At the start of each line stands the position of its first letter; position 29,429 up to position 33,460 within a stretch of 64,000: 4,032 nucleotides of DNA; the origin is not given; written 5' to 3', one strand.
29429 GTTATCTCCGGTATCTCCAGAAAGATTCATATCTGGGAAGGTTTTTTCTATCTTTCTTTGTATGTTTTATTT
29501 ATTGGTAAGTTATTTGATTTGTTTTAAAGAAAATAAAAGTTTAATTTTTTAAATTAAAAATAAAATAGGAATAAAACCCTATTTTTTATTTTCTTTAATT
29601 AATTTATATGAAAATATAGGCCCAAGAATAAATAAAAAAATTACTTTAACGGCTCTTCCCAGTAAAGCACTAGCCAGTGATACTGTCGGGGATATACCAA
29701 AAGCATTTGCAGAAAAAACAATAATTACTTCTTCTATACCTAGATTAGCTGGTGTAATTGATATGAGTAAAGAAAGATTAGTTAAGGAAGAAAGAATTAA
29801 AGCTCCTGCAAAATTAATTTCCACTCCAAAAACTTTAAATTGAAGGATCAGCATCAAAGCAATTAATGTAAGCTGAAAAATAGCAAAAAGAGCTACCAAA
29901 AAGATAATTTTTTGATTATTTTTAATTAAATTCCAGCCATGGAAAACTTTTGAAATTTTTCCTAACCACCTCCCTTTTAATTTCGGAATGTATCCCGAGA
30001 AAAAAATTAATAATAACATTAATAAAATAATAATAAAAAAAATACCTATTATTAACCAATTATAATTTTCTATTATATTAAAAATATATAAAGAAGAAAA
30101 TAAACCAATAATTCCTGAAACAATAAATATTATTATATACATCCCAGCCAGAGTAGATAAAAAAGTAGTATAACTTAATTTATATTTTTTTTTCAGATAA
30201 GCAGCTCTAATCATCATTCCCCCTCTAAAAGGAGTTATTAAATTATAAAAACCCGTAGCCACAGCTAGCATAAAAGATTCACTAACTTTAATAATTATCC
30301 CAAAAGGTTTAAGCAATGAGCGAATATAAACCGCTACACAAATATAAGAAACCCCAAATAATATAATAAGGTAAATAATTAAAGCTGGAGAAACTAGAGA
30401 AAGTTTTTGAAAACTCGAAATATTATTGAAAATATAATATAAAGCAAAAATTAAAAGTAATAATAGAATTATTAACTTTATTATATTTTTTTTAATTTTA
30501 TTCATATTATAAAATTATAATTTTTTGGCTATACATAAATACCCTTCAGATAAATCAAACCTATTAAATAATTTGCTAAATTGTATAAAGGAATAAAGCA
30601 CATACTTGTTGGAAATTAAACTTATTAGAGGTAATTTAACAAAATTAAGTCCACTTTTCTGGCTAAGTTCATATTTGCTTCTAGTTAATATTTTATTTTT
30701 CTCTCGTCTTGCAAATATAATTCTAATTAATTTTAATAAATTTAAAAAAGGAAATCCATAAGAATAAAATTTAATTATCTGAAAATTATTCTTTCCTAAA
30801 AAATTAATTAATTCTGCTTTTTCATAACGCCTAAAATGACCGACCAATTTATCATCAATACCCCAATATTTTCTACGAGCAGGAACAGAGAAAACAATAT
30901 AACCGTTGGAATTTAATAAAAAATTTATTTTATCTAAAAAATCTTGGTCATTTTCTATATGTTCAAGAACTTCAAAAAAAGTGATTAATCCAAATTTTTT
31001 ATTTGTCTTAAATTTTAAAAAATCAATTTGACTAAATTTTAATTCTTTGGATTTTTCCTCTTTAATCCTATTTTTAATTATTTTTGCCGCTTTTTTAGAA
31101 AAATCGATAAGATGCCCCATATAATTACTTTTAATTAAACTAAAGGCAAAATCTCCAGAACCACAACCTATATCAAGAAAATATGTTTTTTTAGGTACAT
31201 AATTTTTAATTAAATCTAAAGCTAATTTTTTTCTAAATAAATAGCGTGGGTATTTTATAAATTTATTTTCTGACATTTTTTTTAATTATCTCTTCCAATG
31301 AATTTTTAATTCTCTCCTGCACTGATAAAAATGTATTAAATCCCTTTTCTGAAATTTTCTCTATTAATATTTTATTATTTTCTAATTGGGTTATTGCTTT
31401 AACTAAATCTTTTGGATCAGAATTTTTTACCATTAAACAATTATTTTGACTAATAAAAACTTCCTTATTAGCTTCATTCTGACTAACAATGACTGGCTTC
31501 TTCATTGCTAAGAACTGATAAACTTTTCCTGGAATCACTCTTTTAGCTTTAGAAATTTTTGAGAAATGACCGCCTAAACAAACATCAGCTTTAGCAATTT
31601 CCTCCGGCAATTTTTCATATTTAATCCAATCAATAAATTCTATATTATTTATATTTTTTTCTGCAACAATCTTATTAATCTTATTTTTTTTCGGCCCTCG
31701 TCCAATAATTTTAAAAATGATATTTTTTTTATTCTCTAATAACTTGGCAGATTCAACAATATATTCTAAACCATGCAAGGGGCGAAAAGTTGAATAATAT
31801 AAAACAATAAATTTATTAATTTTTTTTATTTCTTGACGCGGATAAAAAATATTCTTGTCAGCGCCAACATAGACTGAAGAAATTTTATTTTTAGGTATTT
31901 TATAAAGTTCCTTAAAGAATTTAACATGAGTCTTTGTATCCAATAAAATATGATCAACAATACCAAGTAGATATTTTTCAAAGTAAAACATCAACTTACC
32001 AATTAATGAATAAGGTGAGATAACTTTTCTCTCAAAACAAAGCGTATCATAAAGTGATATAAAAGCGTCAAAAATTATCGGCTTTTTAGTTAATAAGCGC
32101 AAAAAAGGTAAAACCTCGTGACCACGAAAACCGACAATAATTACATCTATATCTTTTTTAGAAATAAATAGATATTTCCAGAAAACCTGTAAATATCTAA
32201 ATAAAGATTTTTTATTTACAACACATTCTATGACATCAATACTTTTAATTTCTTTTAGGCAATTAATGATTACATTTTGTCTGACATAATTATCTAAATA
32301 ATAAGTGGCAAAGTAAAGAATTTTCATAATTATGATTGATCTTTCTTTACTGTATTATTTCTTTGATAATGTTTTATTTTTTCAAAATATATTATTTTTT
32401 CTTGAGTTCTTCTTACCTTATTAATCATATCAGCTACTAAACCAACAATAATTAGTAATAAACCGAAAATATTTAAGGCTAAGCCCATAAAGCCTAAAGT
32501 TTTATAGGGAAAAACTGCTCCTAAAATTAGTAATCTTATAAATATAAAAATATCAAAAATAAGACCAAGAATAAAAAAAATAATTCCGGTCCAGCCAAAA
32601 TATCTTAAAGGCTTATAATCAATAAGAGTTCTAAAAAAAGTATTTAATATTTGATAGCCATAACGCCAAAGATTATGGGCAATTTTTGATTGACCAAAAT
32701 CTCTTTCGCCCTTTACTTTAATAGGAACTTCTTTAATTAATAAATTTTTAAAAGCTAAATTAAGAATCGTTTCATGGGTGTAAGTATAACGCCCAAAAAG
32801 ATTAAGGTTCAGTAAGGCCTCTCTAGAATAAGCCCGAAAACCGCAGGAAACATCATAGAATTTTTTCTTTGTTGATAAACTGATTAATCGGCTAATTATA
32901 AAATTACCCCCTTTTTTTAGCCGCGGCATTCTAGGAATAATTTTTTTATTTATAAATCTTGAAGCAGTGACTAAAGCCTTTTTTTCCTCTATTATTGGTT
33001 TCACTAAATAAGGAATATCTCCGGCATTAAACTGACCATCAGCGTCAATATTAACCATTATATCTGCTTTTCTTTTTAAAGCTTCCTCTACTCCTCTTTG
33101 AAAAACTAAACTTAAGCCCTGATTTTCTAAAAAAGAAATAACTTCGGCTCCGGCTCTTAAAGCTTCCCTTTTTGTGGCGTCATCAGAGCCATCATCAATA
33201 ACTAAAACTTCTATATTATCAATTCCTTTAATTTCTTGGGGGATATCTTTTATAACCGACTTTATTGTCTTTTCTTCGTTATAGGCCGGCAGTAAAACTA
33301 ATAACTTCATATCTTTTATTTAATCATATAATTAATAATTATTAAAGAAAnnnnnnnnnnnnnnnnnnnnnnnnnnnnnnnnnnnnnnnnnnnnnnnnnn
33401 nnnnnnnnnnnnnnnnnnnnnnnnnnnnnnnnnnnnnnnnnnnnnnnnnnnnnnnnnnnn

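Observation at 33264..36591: Very recent tandem duplication of a GT-C glycosyltransferase gene, with one localized divergent patch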

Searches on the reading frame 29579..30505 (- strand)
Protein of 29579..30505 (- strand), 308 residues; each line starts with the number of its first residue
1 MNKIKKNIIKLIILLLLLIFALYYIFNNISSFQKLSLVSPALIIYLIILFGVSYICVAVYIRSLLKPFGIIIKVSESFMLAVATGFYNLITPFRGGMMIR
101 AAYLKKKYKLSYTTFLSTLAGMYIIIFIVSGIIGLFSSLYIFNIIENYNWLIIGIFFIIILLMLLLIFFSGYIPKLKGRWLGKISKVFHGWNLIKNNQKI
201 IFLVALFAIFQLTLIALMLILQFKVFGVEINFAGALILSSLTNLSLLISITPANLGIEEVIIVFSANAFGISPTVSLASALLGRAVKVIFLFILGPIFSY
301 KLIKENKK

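Call 6: search_protein_families(library=pfam, proteins=[window:29579-30505:-], max_evalue=0.01)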
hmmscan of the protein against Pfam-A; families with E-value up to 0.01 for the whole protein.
window:29579-30505:- (308 aa): 1 family
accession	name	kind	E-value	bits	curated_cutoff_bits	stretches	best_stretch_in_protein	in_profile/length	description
PF03706.18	LPG_synthase_TM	-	6.2e-27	95.3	33.4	1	8-295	2-302/302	Lysylphosphatidylglycerol synthase TM region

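Call 27: search_protein_families(library=ncbifam, proteins=[window:29579-30505:-], max_evalue=0.01)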
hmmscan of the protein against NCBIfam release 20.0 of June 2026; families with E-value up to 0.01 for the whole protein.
window:29579-30505:- (308 aa): 2 families
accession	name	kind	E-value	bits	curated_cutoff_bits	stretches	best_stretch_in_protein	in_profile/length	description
TIGR00374.1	TIGR00374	subfamily_domain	9.1e-09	35.2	43.2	1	195-305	206-316/323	flippase-like domain-containing protein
NF033480.1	bifunc_MprF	equivalog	2.8e-05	22.6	600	1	8-300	3-295/841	bifunctional lysylphosphatidylglycerol flippase/synthetase MprF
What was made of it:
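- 29579..30505 (-): LPG_synthase_TM / flippase-like membrane protein; the candidate flippase. calls 6, 27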

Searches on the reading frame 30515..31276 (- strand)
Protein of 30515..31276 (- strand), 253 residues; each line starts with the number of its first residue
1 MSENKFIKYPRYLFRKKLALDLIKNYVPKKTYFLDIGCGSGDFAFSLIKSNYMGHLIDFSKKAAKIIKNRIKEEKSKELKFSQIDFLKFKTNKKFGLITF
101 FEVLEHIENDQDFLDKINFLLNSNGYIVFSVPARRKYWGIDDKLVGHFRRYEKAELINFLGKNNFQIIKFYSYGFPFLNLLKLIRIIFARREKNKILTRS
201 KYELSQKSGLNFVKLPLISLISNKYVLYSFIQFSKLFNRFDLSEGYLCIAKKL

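Call 6: search_protein_families(library=pfam, proteins=[window:30515-31276:-], max_evalue=0.01)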
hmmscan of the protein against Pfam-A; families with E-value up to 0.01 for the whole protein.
window:30515-31276:- (253 aa): 10 families
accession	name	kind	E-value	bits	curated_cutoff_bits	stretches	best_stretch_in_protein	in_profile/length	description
PF13489.12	Methyltransf_23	-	8.5e-17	61.8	27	1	18-168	8-162/164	Methyltransferase domain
PF13847.12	Methyltransf_31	-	8.8e-17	61.6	27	1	30-133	4-113/145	Methyltransferase domain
PF08242.18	Methyltransf_12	-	2.3e-13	51.1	30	1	34-127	1-98/98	Methyltransferase domain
PF08241.18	Methyltransf_11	-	2.5e-11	44.5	21.2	1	34-129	1-95/95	Methyltransferase domain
PF13649.12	Methyltransf_25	-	5.3e-11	43.5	27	1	34-125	2-97/97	Methyltransferase domain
PF05219.18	DREV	-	1.6e-05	24.6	26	1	14-131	78-188/265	DREV methyltransferase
PF05401.17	NodS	-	3.8e-05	24.1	24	1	33-132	47-147/201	Nodulation protein S (NodS)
PF02353.26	CMAS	-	5.9e-05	22.9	27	1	17-128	50-163/273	Mycolic acid cyclopropane synthetase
PF01209.24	Ubie_methyltran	-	0.00014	21.8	20.1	1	30-87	48-108/233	ubiE/COQ5 methyltransferase family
PF05175.20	MTS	-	0.00048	20.3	23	1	29-98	31-102/170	Methyltransferase small domain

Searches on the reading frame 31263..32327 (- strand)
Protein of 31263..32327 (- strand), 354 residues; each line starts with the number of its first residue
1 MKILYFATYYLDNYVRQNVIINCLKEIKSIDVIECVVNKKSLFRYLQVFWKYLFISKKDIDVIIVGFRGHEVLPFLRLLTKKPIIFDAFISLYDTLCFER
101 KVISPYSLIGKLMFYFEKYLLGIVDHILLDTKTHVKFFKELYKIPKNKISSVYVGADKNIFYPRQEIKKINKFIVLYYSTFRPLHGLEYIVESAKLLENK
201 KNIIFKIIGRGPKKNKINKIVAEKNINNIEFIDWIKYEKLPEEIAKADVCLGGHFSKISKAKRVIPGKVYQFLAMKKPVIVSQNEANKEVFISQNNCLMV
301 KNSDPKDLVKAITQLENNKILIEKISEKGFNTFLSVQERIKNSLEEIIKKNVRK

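Call 6: search_protein_families(library=pfam, proteins=[window:31263-32327:-], max_evalue=0.01)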
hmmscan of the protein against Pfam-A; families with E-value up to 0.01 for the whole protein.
window:31263-32327:- (354 aa): 3 families
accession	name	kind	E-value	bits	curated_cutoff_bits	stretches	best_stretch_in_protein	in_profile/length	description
PF00534.26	Glycos_transf_1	-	5.7e-19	68.7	26.4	1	165-330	8-170/172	Glycosyl transferases group 1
PF13692.12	Glyco_trans_1_4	-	6.5e-17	62.5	27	1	173-317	2-141/142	Glycosyl transferases group 1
PF13524.12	Glyco_trans_1_2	-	1.7e-09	38.2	25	1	198-334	10-130/144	Glycosyl transferase-like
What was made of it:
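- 31263..32327 (-): GT4 (Glycos_transf_1) glycosyltransferase in the same operon. call 6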

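Call 27: search_protein_families(library=ncbifam, proteins=[window:31263-32327:-], max_evalue=0.01)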
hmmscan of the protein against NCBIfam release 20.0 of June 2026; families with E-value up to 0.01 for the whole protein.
window:31263-32327:- (354 aa): 9 families
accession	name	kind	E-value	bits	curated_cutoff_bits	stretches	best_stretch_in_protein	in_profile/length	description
NF007640.0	PRK10307.1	subfamily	1.7e-19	70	276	1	170-330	227-384/411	WcaI family glycosyltransferase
TIGR04007.1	wcaI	equivalog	1.1e-11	44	800.45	1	171-286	230-343/407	colanic acid biosynthesis glycosyltransferase WcaI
NF047684.1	TeichurnBiosyTuaC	equivalog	6.5e-07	28.6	550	1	171-333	218-369/391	teichuronic acid biosynthesis protein TuaC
TIGR03088.1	stp2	hypoth_equivalog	8e-07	28.4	409.05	1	128-329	141-349/374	TIGR03088 family PEP-CTERM/XrtA system glycosyltransferase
NF041876.1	EPS_EpsE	equivalog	3.9e-06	26.3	400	1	148-329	187-372/389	exopolysaccharide biosynthesis GT4 family glycosyltransferase EpsE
TIGR04063.1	stp3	hypoth_equivalog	7.2e-06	25.1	442.05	1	172-335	213-376/397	TIGR04063 family PEP-CTERM/XrtA system glycosyltransferase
TIGR03999.1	thiol_BshA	equivalog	1e-05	24.6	273.7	1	151-332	179-352/375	N-acetyl-alpha-D-glucosaminyl L-malate synthase BshA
TIGR03087.1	stp1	hypoth_equivalog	0.00035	19.9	316.65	1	106-332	155-376/397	TIGR03087 family PEP-CTERM/XrtA system glycosyltransferase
NF053513.1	Gtran_IagA_BgsA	equivalog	0.0011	18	460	1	162-333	152-312/333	LTA glycolipid anchor biosynthesis glycosyltransferase, IagA/BgsA family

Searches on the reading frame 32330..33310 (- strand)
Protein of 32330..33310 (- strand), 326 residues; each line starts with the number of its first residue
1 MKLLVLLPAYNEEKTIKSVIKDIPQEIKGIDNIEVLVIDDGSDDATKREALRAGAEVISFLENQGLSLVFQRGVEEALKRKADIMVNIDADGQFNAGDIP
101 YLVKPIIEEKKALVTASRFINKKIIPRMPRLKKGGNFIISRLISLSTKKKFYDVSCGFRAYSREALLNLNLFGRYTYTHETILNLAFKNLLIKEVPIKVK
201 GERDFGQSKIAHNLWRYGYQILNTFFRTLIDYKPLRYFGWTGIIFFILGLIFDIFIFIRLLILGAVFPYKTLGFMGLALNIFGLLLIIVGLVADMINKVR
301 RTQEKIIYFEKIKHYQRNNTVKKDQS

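Call 6: search_protein_families(library=pfam, proteins=[window:32330-33310:-], max_evalue=0.01)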
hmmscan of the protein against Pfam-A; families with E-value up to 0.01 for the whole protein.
window:32330-33310:- (326 aa): 1 family
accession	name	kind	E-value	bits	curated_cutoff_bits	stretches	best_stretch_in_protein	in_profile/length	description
PF00535.33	Glycos_transf_2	-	2.1e-22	80.3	23.3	1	5-166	2-164/168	Glycosyl transferase family 2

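Call 27: search_protein_families(library=ncbifam, proteins=[window:32330-33310:-], max_evalue=0.01)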
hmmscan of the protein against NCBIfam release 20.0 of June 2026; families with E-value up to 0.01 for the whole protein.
window:32330-33310:- (326 aa): 17 families
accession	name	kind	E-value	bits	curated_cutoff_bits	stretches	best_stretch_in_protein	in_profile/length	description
TIGR04182.1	glyco_TIGR04182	equivalog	3.2e-39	135.1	325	1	4-304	3-290/293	S-layer glycoprotein N-glycosyltransferase AglJ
NF058614.1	PPMAGASynPpgS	equivalog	6.7e-21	74.7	370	1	5-199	4-196/226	polyprenyl-phospho-N-acetylgalactosaminyl synthase PpgS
NF041391.1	DPhHxTase_Halo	equivalog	1e-18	67.1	375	1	9-200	3-184/213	dolichyl-phosphate hexose transferase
NF007986.1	PRK10714.1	equivalog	2.5e-18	66.1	529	1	2-299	7-296/316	undecaprenyl-phosphate 4-deoxy-4-formamido-L-arabinose transferase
NF010496.0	PRK13915.1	equivalog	1.1e-13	51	262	1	4-111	34-147/307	glucosyl-3-phosphoglycerate synthase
TIGR03937.1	PgaC_IcaA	equivalog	9.6e-11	41.3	422.3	1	4-114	48-159/407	poly-beta-1,6-N-acetyl-D-glucosamine synthase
NF047588.1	GlcsyltransPgfSStrep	equivalog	8.8e-08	31.7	500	1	1-299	1-290/308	glycosyltransferase PgfS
TIGR04283.1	glyco_like_mftF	equivalog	8.5e-07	28.8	182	1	5-107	3-97/221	TIGR04283 family arsenosugar biosynthesis glycosyltransferase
TIGR03111.1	glyc2_xrt_Gpos1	hypoth_equivalog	1.1e-06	27.8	363.95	1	4-197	52-258/439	TIGR03111 family XrtG-associated glycosyltransferase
NF041875.1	EPS_EpsD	equivalog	2.5e-06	27.1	370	1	5-94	3-92/325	exopolysaccharide biosynthesis glycosyltransferase EpsD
TIGR01556.1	rhamnosyltran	subfamily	2.4e-05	23.7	200.55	1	29-155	16-146/281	rhamnosyltransferase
NF041865.1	EpsU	equivalog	7e-05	22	700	1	3-97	41-138/394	exopolysaccharide biosynthesis GT2 family glycosyltransferase EpsU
TIGR03469.1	HpnB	hypoth_equivalog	0.001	18.2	379.25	1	4-115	47-169/386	hopene-associated glycosyltransferase HpnB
NF047683.1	TeichurnBiosyTuaG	equivalog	0.0011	18.7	400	1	5-94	10-99/252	teichuronic acid biosynthesis protein TuaG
NF007482.0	PRK10073.1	equivalog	0.0013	17.8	423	1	2-78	7-85/334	glycosyltransferase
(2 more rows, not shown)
